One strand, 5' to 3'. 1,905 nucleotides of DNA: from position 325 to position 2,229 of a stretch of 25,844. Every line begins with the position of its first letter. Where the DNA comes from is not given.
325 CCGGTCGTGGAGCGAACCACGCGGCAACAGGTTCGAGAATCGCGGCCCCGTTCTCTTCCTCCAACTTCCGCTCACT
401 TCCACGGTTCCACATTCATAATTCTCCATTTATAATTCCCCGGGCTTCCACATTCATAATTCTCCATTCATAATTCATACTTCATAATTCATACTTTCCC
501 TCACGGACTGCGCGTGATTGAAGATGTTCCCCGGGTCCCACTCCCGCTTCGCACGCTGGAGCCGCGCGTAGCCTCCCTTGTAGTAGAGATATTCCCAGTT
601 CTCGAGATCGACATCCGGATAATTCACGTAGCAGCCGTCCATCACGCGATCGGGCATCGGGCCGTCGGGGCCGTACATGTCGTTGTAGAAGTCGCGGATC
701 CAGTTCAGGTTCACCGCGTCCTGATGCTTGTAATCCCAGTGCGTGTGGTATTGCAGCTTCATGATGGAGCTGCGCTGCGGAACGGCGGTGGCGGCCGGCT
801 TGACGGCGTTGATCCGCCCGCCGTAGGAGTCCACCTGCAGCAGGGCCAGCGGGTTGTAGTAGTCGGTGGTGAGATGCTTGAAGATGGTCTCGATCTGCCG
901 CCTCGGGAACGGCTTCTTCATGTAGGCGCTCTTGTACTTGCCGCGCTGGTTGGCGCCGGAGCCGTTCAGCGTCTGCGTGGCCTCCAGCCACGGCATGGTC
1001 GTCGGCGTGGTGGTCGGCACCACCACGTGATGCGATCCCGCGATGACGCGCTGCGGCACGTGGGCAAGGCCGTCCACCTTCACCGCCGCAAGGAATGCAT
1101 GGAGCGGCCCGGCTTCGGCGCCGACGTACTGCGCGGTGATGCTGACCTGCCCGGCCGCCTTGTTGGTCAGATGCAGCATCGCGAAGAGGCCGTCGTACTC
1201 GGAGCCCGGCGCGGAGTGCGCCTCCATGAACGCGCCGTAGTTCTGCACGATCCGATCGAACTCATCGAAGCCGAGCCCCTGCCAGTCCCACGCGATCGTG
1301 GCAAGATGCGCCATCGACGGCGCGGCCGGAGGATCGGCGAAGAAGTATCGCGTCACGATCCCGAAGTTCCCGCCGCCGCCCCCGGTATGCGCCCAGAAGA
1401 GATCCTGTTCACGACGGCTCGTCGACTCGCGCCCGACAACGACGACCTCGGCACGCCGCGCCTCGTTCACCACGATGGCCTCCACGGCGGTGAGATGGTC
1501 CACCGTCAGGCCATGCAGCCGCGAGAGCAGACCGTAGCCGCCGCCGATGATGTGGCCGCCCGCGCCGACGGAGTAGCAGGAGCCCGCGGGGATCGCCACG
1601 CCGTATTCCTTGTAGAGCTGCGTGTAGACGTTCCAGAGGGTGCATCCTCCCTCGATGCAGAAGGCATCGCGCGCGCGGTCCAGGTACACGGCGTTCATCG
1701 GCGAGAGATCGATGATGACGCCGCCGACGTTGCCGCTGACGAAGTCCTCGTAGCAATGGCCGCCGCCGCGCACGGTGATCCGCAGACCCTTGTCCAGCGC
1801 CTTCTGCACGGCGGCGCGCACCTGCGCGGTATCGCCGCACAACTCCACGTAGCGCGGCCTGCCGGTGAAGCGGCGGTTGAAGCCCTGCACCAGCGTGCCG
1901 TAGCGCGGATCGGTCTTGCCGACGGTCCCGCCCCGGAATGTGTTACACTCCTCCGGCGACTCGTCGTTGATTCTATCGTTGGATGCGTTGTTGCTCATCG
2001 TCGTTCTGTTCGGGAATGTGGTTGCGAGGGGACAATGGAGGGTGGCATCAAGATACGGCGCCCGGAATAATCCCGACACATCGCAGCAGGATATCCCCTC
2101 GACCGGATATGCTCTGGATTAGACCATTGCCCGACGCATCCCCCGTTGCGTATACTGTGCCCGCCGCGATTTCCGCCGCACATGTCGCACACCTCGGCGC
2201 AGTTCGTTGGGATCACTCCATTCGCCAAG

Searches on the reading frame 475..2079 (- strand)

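Call 29: search_protein_families(library=pfam, proteins=[window:475-2079:-], max_evalue=0.001)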
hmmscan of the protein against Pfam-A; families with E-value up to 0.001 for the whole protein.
window:475-2079:- (534 aa): 2 families
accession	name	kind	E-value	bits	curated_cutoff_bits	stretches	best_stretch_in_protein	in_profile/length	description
PF01565.28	FAD_binding_4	-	5.1e-21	75.3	26.4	1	75-202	1-129/139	FAD binding domain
PF08031.17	BBE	-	1.8e-16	60.3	20.6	1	483-527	1-45/45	Berberine and berberine like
